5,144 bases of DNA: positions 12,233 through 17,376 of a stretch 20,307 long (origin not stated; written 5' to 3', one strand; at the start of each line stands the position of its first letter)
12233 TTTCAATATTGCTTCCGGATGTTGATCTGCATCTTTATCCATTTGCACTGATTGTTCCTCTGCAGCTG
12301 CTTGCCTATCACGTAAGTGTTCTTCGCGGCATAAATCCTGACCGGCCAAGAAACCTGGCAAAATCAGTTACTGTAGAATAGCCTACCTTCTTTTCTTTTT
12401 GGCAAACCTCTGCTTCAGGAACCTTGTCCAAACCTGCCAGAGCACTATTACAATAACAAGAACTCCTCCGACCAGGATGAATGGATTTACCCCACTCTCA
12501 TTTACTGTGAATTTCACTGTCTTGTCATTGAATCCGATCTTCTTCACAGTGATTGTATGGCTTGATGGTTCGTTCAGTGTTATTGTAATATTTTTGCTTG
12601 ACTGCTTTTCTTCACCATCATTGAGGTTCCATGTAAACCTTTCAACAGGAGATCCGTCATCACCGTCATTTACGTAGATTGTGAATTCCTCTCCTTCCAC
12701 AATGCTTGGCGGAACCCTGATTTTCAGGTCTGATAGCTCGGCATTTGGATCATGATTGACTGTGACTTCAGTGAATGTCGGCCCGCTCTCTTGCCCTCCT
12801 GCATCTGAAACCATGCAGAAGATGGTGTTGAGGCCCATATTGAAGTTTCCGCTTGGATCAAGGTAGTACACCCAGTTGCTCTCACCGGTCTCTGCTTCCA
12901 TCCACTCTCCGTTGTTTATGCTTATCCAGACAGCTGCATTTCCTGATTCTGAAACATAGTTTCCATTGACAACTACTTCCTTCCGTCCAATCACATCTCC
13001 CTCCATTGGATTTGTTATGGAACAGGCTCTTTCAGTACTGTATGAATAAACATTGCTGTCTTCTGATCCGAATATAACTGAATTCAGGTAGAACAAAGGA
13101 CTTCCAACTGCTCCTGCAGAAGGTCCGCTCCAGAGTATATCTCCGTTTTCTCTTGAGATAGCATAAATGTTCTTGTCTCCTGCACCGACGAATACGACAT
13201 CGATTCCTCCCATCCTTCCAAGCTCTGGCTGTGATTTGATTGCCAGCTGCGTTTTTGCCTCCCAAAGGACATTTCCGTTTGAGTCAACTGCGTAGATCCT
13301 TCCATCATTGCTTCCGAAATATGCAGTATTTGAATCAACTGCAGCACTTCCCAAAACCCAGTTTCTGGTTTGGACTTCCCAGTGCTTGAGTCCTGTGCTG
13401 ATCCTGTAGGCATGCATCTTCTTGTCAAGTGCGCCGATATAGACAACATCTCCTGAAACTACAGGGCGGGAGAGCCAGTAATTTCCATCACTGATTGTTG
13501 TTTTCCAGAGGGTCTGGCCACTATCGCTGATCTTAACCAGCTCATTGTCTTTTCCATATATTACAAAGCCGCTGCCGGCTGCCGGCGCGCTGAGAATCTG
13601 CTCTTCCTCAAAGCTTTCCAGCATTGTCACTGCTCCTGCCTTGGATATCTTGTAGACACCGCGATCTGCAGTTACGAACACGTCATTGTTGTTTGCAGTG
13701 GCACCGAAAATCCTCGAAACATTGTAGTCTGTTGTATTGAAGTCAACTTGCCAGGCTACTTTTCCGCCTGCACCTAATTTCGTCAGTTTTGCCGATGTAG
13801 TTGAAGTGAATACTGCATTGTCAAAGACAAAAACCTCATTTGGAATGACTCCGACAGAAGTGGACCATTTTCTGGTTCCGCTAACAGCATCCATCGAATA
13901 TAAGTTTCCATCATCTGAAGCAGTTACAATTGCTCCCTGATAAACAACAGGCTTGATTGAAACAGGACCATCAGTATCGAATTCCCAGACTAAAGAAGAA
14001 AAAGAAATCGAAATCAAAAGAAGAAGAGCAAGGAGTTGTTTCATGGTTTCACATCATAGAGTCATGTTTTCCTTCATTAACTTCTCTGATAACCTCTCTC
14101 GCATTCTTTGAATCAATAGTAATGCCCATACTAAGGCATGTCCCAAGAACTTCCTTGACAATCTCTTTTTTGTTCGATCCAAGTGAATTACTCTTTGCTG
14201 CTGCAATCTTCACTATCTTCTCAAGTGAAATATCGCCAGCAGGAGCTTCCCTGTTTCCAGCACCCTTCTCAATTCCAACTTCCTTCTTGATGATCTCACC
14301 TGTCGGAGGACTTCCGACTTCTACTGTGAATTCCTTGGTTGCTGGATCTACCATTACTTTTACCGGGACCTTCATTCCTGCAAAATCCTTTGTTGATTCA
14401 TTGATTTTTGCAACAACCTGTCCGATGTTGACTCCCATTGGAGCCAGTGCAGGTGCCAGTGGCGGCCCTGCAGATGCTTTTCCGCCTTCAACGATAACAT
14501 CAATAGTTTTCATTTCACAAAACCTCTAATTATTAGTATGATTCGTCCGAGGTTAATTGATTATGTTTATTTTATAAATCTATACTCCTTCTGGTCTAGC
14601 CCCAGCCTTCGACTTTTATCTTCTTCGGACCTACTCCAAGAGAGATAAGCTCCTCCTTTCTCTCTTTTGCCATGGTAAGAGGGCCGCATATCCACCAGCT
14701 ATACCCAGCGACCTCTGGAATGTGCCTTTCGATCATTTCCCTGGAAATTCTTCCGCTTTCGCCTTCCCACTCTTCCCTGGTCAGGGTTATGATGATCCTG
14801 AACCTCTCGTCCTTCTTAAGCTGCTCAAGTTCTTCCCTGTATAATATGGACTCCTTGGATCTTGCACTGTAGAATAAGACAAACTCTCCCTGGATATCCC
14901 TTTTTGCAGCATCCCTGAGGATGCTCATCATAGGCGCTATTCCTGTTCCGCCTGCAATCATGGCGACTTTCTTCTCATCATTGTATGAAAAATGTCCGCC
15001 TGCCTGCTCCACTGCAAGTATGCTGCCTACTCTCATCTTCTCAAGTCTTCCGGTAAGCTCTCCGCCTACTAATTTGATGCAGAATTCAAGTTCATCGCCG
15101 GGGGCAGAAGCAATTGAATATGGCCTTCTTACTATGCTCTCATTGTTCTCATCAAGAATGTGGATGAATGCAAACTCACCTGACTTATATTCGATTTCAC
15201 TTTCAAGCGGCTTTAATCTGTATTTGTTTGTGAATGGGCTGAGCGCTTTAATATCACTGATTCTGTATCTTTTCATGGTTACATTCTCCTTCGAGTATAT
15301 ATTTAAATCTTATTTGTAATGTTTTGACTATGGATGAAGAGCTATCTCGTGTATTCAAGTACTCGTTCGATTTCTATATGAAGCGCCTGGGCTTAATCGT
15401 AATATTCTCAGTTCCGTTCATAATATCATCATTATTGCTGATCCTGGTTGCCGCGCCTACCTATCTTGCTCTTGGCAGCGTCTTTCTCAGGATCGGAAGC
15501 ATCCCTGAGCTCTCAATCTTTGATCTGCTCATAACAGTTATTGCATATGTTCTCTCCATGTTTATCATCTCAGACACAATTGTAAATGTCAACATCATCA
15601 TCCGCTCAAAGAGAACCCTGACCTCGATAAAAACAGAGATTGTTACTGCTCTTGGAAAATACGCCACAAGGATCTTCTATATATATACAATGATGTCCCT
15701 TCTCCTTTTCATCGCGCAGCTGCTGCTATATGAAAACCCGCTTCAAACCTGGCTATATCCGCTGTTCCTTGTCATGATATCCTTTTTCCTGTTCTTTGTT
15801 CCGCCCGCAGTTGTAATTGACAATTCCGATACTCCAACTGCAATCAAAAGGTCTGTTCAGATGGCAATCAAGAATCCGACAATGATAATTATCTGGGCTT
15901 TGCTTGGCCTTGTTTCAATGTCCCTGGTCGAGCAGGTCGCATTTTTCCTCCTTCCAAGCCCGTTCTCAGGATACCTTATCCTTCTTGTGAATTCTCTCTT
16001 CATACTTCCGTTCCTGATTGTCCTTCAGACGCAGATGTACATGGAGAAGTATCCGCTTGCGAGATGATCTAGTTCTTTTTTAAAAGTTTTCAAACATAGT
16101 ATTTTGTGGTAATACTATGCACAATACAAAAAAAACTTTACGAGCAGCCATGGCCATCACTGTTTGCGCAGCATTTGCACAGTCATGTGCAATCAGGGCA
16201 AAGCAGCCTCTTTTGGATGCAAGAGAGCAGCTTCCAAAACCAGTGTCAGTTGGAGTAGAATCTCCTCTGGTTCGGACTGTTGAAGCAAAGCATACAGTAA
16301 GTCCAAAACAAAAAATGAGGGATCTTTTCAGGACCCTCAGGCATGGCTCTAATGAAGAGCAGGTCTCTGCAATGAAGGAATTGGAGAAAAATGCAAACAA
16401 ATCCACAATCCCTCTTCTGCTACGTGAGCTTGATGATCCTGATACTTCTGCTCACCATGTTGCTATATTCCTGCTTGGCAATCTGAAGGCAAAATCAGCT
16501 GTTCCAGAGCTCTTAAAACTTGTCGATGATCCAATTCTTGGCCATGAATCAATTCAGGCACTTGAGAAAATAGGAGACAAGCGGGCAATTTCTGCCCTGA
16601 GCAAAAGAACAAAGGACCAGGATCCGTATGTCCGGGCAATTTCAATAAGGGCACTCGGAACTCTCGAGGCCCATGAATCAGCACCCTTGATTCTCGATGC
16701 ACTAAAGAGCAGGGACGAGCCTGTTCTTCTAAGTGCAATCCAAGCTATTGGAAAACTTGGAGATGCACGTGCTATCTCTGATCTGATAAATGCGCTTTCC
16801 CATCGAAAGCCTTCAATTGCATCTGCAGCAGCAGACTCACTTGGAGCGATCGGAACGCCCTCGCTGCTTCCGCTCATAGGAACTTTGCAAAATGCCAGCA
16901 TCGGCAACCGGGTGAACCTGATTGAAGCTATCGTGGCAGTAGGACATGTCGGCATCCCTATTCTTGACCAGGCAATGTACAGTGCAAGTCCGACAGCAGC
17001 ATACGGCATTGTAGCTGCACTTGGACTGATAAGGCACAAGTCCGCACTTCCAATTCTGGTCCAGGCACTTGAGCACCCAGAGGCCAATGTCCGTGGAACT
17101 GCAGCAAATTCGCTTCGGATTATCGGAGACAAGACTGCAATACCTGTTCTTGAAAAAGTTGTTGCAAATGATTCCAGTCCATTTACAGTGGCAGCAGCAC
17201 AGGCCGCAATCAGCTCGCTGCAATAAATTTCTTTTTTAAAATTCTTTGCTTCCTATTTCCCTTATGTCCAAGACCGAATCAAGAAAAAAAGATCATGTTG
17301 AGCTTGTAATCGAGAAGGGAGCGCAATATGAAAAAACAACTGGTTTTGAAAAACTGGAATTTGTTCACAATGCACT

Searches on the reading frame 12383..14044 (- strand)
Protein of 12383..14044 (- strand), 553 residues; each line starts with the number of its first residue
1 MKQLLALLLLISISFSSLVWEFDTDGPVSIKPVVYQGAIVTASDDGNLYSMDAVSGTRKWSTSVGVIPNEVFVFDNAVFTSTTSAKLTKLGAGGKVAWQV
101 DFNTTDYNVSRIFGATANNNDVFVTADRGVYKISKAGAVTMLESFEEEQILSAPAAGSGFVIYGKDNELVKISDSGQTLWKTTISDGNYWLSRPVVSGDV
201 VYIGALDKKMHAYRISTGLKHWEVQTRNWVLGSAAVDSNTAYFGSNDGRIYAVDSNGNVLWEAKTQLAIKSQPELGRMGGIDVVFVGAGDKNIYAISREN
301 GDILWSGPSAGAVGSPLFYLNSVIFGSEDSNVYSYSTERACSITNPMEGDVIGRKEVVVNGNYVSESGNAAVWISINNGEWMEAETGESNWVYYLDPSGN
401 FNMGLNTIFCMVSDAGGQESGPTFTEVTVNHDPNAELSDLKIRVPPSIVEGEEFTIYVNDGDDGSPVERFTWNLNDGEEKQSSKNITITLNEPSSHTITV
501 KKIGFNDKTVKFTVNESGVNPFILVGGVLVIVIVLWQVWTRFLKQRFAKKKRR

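Call 10: search_protein_families(library=pfam, proteins=[window:12383-14044:-], max_evalue=0.001)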
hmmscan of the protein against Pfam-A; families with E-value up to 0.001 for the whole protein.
window:12383-14044:- (553 aa): 5 families
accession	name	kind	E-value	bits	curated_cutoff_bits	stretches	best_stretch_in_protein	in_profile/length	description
PF13570.13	Beta-prop_ACSF4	-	9.8e-32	111.1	133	3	126-273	69-220/329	Beta-alanine-activating enzyme, beta-propeller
PF13360.13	PQQ_2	-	7.9e-29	101.4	27.6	2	154-265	30-146/233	Outer membrane protein assembly factor BamB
PF25292.1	Beta-prop_CGLA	-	0.00012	22.2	26.8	0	245-299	51-105/316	Lambda-carrageenase beta-propeller domain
PF00801.26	PKD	-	0.00013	22.4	23.5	1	453-501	18-64/80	PKD domain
PF01011.28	PQQ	-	0.00018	20.8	26.7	0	29-66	50-87/595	Glucose/ethanol/alcohol dehydrogenase, beta-propeller domain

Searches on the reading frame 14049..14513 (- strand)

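Call 10: search_protein_families(library=pfam, proteins=[window:14049-14513:-], max_evalue=0.001)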
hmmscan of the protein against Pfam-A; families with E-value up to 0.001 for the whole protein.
window:14049-14513:- (154 aa): 2 families
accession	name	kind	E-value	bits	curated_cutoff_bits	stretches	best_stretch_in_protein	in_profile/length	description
PF03946.19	Ribosomal_L11_N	-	5.7e-21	74.5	32.9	1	4-62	1-58/58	Ribosomal protein L11, N-terminal domain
PF00298.24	Ribosomal_L11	-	1.5e-16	61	21.4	1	68-133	2-69/69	Ribosomal protein L11, RNA binding domain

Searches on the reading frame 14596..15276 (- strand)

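Call 10: search_protein_families(library=pfam, proteins=[window:14596-15276:-], max_evalue=0.001)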
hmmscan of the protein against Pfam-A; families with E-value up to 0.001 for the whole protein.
window:14596-15276:- (226 aa): 3 families
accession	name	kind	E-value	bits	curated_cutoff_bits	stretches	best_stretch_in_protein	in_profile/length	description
PF00175.26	NAD_binding_1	-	9.8e-23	81.3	22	1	106-205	1-106/109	Oxidoreductase NAD-binding domain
PF08030.17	NAD_binding_6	-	2e-06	28.4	22.2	1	103-183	3-92/156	Ferric reductase NAD binding domain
PF00970.30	FAD_binding_6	-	2.2e-06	28.4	21.1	1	6-98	4-99/99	Oxidoreductase FAD-binding domain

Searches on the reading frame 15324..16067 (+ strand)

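Call 10: search_protein_families(library=pfam, proteins=[window:15324-16067:+], max_evalue=0.001)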
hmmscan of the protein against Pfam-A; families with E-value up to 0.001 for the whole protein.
window:15324-16067:+ (247 aa): 1 family
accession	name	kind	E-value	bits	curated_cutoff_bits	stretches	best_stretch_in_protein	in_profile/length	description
PF25231.1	DUF7847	-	0.00015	21.6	28.7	1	147-204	141-198/252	Domain of unknown function (DUF7847)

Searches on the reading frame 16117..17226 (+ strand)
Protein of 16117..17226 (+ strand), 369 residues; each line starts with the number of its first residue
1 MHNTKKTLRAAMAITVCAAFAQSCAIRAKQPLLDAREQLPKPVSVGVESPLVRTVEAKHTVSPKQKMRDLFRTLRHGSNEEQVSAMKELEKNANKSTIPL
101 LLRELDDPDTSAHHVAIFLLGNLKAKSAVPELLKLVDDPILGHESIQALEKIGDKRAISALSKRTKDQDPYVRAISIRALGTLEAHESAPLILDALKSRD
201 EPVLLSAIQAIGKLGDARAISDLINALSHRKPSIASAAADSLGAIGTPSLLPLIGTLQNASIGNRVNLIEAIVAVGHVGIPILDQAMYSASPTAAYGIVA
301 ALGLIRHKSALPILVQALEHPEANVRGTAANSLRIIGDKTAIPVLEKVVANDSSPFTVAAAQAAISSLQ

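Call 10: search_protein_families(library=pfam, proteins=[window:16117-17226:+], max_evalue=0.001)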
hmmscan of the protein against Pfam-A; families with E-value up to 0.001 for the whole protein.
window:16117-17226:+ (369 aa): 6 families
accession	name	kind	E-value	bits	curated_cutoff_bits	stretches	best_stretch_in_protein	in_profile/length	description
PF13646.12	HEAT_2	-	4e-51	171.7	27.7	4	283-365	5-87/88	HEAT repeats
PF03130.22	HEAT_PBS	-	3.1e-27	92.4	20.9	1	205-229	3-27/27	PBS lyase HEAT-like repeat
PF02985.28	HEAT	-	5.9e-16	57.5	23.5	0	311-336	2-27/31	HEAT repeat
PF13513.12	HEAT_EZ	-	1.8e-05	25.6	27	0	307-333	26-52/55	HEAT-like repeat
PF00514.29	Arm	-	0.00011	22.6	20.6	0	306-334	9-37/41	Armadillo/beta-catenin-like repeat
PF10363.15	RTP1_C1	-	0.00022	21.8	25.9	0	189-219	42-75/112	Required for nuclear transport of RNA pol II C-terminus 1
